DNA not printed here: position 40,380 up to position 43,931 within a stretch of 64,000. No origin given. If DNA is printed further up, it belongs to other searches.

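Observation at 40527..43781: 1084-aa STAND NTPase with N-terminal nuclease-like domain: candidate Avs-type antiviral sensor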

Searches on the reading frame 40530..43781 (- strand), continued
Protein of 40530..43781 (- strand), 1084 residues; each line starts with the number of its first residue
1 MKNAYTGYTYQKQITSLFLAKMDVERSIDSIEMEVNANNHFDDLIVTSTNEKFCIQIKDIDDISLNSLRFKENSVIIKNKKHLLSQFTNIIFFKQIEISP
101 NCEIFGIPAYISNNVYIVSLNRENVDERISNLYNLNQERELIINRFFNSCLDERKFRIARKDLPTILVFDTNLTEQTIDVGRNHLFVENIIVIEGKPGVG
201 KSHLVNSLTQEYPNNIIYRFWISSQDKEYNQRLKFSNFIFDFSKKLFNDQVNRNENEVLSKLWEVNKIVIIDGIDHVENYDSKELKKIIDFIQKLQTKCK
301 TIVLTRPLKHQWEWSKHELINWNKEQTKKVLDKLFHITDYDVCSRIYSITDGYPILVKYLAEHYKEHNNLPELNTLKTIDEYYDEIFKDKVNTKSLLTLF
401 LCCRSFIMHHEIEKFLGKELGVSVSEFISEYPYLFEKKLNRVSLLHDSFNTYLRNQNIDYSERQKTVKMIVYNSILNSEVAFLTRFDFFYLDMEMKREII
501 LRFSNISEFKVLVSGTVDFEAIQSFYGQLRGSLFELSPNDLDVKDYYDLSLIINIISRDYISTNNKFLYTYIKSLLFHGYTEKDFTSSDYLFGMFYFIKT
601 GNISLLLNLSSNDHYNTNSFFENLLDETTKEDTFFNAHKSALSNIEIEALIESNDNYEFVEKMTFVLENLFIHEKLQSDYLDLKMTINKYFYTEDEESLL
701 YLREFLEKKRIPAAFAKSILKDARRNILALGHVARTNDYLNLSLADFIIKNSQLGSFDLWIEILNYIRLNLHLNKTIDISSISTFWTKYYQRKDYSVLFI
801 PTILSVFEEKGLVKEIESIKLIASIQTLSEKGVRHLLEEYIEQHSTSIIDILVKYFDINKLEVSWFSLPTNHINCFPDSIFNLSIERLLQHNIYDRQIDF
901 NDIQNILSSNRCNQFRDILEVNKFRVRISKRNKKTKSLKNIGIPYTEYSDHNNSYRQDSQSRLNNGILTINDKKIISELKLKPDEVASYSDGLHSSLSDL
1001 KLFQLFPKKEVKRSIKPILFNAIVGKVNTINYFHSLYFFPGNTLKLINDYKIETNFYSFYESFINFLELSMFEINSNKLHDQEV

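Call 42: list_cluster_members(proteins=[P0056, P0092, P0070, P0086, P0109, P0112, P0034, P0032, P0027, P0001])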
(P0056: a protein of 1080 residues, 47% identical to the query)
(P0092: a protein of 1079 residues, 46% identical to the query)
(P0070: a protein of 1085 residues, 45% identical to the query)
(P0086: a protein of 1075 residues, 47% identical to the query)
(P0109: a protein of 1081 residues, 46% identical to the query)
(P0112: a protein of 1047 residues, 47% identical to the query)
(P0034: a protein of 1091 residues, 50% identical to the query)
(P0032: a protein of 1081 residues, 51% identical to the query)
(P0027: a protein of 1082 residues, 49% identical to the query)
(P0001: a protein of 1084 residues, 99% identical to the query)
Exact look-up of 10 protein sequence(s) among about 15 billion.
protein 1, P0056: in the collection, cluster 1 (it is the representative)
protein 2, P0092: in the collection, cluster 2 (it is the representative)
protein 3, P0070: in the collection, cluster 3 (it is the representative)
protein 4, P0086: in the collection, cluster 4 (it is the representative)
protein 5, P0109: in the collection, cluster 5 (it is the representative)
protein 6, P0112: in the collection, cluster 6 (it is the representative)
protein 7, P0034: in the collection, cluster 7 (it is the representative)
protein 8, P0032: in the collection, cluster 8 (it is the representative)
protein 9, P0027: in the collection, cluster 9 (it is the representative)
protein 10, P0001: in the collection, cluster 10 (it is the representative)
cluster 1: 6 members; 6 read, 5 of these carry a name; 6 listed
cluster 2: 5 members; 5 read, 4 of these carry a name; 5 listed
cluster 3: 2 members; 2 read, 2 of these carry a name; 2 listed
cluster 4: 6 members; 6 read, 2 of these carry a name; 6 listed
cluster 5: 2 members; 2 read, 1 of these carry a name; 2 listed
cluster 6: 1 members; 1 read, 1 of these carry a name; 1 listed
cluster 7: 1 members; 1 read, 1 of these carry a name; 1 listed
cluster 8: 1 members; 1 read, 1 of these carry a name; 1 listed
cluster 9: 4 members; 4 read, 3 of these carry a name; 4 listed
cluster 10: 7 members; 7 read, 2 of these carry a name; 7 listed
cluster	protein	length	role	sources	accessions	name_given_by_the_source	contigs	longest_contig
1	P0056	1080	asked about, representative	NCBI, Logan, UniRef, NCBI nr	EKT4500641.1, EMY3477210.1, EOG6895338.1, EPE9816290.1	NACHT domain-containing protein [Flavobacterium psychrophilum] | hypothetical protein n=2 Tax=Flavobacterium psychrophilum TaxID=96345 RepID=UPI000B7C2EEC | hypothetical protein [Flavobacterium psychrophilum]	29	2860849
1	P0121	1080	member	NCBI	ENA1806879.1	hypothetical protein ABF226_001300 [Flavobacterium psychrophilum]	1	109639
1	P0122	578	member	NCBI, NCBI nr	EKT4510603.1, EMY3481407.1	hypothetical protein AAIP42_002329, partial [Flavobacterium psychrophilum] | hypothetical protein [Flavobacterium psychrophilum]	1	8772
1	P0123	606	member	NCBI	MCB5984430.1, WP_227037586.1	hypothetical protein LIT13_12560, partial [Flavobacterium psychrophilum]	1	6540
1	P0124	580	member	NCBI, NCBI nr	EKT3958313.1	hypothetical protein NTJ28_002322, partial [Flavobacterium psychrophilum] | hypothetical protein [Flavobacterium psychrophilum]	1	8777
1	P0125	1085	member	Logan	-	-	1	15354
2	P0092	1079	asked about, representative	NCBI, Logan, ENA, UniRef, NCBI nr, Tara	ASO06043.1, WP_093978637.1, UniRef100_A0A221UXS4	NACHT domain-containing protein [Arenibacter algicola] | NACHT domain protein n=1 Tax=Arenibacter algicola TaxID=616991 RepID=A0A221UXS4_9FLAO | hypothetical protein [Arenibacter algicola]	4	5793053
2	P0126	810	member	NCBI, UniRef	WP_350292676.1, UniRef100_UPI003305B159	hypothetical protein [uncultured Croceitalea sp.] | hypothetical protein n=1 Tax=uncultured Croceitalea sp. TaxID=1798908 RepID=UPI003305B159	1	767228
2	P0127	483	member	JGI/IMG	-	hypothetical protein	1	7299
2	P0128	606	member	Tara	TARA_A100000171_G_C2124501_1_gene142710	strand:- start:164 stop:1984 length:1821 start_codon:yes stop_codon:yes gene_type:complete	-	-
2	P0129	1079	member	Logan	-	-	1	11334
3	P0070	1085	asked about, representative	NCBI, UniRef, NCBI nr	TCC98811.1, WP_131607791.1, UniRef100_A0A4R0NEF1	AAA family ATPase [Pedobacter hiemivivus] | ORC1/DEAH AAA+ ATPase domain-containing protein n=1 Tax=Pedobacter hiemivivus ... | ATP-binding protein [Pedobacter hiemivivus]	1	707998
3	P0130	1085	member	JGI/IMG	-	hypothetical protein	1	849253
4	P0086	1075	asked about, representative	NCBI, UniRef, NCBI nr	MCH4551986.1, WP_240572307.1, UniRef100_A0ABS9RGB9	hypothetical protein [Aestuariibaculum lutulentum] | NACHT domain-containing protein n=1 Tax=Aestuariibaculum lutulentum TaxID=2920935 ...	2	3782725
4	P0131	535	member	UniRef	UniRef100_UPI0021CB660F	hypothetical protein n=1 Tax=Carboxylicivirga litoralis TaxID=2816963 RepID=UPI0021CB660F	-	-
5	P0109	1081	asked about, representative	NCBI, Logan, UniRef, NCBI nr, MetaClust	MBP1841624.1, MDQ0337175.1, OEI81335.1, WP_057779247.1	hypothetical protein [Formosa algae] | NACHT domain-containing protein n=1 Tax=Formosa algae TaxID=225843 RepID=A0A9X1CDV3_9FLAO | status=active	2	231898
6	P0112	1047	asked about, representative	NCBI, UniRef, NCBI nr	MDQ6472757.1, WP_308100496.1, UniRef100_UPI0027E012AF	AAA family ATPase [Flavobacterium sp. LHD-80] | AAA family ATPase n=1 Tax=Flavobacterium sp. LHD-80 TaxID=3071411 RepID=UPI0027E012AF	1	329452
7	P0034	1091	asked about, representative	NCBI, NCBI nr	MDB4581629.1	hypothetical protein N9164_00615 [Draconibacterium sp.] | hypothetical protein [Draconibacterium sp.]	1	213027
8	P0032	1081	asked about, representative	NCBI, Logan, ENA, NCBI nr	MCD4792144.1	MAG: DUF2075 domain-containing protein [Bacteroidales bacterium] | DUF2075 domain-containing protein [Bacteroidales bacterium]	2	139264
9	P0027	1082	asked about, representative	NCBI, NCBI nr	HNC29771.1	MAG TPA: hypothetical protein PKX08_07200 [Cyclobacteriaceae bacterium] | hypothetical protein [Cyclobacteriaceae bacterium]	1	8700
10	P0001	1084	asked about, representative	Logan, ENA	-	-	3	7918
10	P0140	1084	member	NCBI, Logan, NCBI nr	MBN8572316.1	MAG: ATP-binding protein [Candidatus Kapabacteria bacterium] | ATP-binding protein [Candidatus Kapabacteria bacterium]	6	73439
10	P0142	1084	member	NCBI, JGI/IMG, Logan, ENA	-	-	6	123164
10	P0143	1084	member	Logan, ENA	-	-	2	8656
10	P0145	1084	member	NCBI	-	-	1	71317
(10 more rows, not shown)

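Call 54: search_protein_families(library=pfam, proteins=[L004:8829-9926:+, L008:8911-9981:+, L005:9148-9813:+, L005:8373-9215:+, L005:13418-14215:+], max_evalue=0.01)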
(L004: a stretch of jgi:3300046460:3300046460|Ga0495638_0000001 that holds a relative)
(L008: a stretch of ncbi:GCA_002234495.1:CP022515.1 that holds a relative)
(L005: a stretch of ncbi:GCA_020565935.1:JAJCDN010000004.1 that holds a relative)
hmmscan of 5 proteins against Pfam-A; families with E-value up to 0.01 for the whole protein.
L004:8829-9926:+ (366 aa): 1 family
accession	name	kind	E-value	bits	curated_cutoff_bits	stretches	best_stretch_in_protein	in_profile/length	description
PF20683.2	DUF6819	-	0.0046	17.1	23.5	0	111-164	14-68/171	Domain of unknown function (DUF6819)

L008:8911-9981:+ (357 aa): 0 families

L005:9148-9813:+ (222 aa): 4 families
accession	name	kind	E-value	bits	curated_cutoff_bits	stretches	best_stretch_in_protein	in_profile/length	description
PF07728.20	AAA_5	-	0.00019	21.9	22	1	79-146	2-74/139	AAA domain (dynein-related subfamily)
PF00004.35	AAA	-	0.0016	19.3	21.2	1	79-200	1-123/131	ATPase family associated with various cellular activities (AAA)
PF13173.12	AAA_14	-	0.005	17.3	27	1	77-154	3-78/129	AAA domain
PF00005.33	ABC_tran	-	0.0086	17.1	25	0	73-116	8-51/137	ABC transporter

L005:8373-9215:+ (281 aa): 0 families

L005:13418-14215:+ (266 aa): 1 family
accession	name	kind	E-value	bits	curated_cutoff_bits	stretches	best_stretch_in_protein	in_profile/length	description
PF13338.12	AbiEi_4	-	0.0011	19.4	25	1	18-69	2-48/49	Transcriptional regulator, AbiEi antitoxin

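Call 89: search_dna_similar(query=window:40530-43781:-, collection=plasmids, mode=protein, max_rows=10)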
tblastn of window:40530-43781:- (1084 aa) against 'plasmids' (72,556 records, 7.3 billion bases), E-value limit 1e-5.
No match.

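Call 90: search_dna_similar(query=window:40530-43781:-, collection=phages, mode=protein, max_rows=10)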
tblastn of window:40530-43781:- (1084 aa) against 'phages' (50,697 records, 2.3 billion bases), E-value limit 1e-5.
No match.

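Call 92: find_related_loci(query=A1, collection=genome_contigs, flank=6000)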
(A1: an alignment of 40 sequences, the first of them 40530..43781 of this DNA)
Query A1 (1084 aa) in genome_contigs; peptide patterns used: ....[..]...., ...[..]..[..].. (x = any residue, [..] = any of these).
182 stretches matched a pattern; 118 encode a relative of the query (tblastn E <= 1e-3); the best 80 are kept; 78 distinct loci.
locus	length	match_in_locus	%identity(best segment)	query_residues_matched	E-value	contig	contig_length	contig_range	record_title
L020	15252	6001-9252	74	1-1084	0e+0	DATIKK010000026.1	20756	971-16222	MAG TPA_asm: Bacteroidales bacterium isolate SMAG_U15716 k141_61627, whole genome shotgun sequence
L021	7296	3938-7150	48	1-1074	0e+0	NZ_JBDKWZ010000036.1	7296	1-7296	Rapidithrix thailandica strain JCM 23209 contig36, whole genome shotgun sequence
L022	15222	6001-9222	47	1-1073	0e+0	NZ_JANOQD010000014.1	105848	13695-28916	MAG: Flavobacterium sp. isolate VAR_4_metabat_382 VAR_4_k141_3149572, whole genome shotgun sequence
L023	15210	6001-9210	47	2-1073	0e+0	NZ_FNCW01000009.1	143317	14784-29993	Psychroflexus sediminis strain DSM 19803, whole genome shotgun sequence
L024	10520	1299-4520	47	1-1074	0e+0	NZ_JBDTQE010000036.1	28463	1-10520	MAG: Flavobacterium sp. isolate cluster3_bin.214 NODE_5063_length_28463_cov_6.333674, whole genome shotgun sequence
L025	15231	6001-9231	45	1-1077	0e+0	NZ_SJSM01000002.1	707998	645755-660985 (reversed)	Pedobacter hiemivivus strain RP-3-8 contig2, whole genome shotgun sequence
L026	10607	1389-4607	45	2-1072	0e+0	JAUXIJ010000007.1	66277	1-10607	MAG: Candidatus Cloacimonadota bacterium isolate CSMAG_2978 CSMAG_2978_k119_984285_length_66277_cov_9.9973, whole genome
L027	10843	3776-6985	45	2-1073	0e+0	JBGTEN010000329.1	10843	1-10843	MAG: Arenibacter sp. isolate JTS-RE168 k141_6658418, whole genome shotgun sequence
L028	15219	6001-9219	43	1-1074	0e+0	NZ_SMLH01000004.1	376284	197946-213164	Flavobacterium ranwuense strain LB2P22 NODE_4, whole genome shotgun sequence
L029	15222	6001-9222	44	1-1073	0e+0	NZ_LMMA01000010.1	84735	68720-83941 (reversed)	Flavobacterium sp. Leaf82 contig_18, whole genome shotgun sequence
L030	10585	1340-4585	43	2-1079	0e+0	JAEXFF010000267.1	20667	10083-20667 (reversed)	MAG: Bacteroidetes bacterium isolate OH_HBB_237 k127_439567, whole genome shotgun sequence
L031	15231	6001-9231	45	2-1078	0e+0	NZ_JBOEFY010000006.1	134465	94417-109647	MAG: Kordia sp. isolate PBSAbac3 PBSAc_contig_166, whole genome shotgun sequence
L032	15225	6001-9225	44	1-1076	0e+0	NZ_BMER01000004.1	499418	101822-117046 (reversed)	Parapedobacter pyrenivorans strain CGMCC 1.12195 sequence04, whole genome shotgun sequence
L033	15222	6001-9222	44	1-1073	0e+0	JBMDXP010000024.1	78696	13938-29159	MAG: Algoriphagus sp. isolate FBaRs1_7 FBaRs1_contig26, whole genome shotgun sequence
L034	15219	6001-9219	44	1-1072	0e+0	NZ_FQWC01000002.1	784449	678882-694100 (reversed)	Flavobacterium defluvii strain DSM 17963, whole genome shotgun sequence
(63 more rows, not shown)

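Call 95: search_protein_families(library=padloc, alignment_id=A3, max_evalue=0.00001)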
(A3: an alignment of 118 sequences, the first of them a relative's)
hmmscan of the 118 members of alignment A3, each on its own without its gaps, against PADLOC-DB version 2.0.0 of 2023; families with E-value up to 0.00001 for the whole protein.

A. member 1, L020:3187-5982:+ (932 aa): 69 families (the best 25 are shown)
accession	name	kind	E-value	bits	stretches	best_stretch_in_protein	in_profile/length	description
PDLC03604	REase_MTase_IIG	-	3.9e-210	698.5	2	8-679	7-668/1011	Type IIG restriction enzyme-methyltransferase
PDLC03609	REase_MTase_IIG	-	5.6e-52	174.7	2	391-681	435-692/1066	Type IIG restriction enzyme-methyltransferase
PDLC03612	REase_MTase_IIG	-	1.4e-51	173.9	3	524-762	781-1045/1247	Type IIG restriction enzyme-methyltransferase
PDLC03629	REase_MTase_IIG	-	7.6e-51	171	1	323-662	343-696/1182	Type IIG restriction enzyme-methyltransferase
PDLC02643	DrmMI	-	1.6e-39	133.6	2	524-680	846-1005/1347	DrmMI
PDLC03348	MTase_II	-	3.4e-37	126.4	2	539-881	340-681/727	Type II methyltransferase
PDLC03335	MTase_II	-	1.2e-31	108.1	2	537-671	186-324/607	Type II methyltransferase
PDLC03250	MTase_II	-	1.2e-29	101.5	1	287-689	111-485/775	Type II methyltransferase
PDLC02521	PglX|PglXI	-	1.8e-29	100.4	3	545-662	481-598/1174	PglX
PDLC03596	REase_MTase_IIG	-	4.5e-29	99.1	2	533-761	698-941/1148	Type IIG restriction enzyme-methyltransferase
PDLC02638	DrmMI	-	2.5e-25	86.8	2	524-600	849-929/935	DrmMI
PDLC02527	PglX|PglXI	-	2.8e-25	86.3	2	545-666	556-671/1332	PglX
PDLC02529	PglX|PglXI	-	1.6e-24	83.7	1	355-631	194-446/1189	PglX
PDLC03313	MTase_II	-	4.1e-23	79.7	1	542-671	141-269/563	Type II methyltransferase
PDLC03600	REase_MTase_IIG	-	4.5e-23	79.2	2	546-658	497-609/1205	Type IIG restriction enzyme-methyltransferase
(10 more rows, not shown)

B. families by the number of members that match (of 118 scanned): 369 families (the first 25 are shown)
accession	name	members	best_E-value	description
PDLC02399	Aga_REase-PNTD1-PNTD2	3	6.5e-34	Class I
PDLC03609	REase_MTase_IIG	2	0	Type IIG restriction enzyme-methyltransferase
PDLC03604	REase_MTase_IIG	2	3.9e-210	Type IIG restriction enzyme-methyltransferase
PDLC00091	GajA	2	7.9e-146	AAA ATPase domain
PDLC00096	GajA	2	1.5e-91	AAA ATPase domain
PDLC03629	REase_MTase_IIG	2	4.1e-71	Type IIG restriction enzyme-methyltransferase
PDLC00069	GajA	2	8.7e-68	AAA ATPase domain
PDLC02164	Avs2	2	2.1e-64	-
PDLC00064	GajA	2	2e-60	AAA ATPase domain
PDLC00070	GajA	2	2.3e-58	AAA ATPase domain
PDLC00092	GajA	2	3.2e-54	AAA ATPase domain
PDLC00072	GajA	2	7.1e-54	AAA ATPase domain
PDLC03612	REase_MTase_IIG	2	1.4e-51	Type IIG restriction enzyme-methyltransferase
PDLC00065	GajA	2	8.7e-45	AAA ATPase domain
PDLC02162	Avs2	2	8.1e-41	-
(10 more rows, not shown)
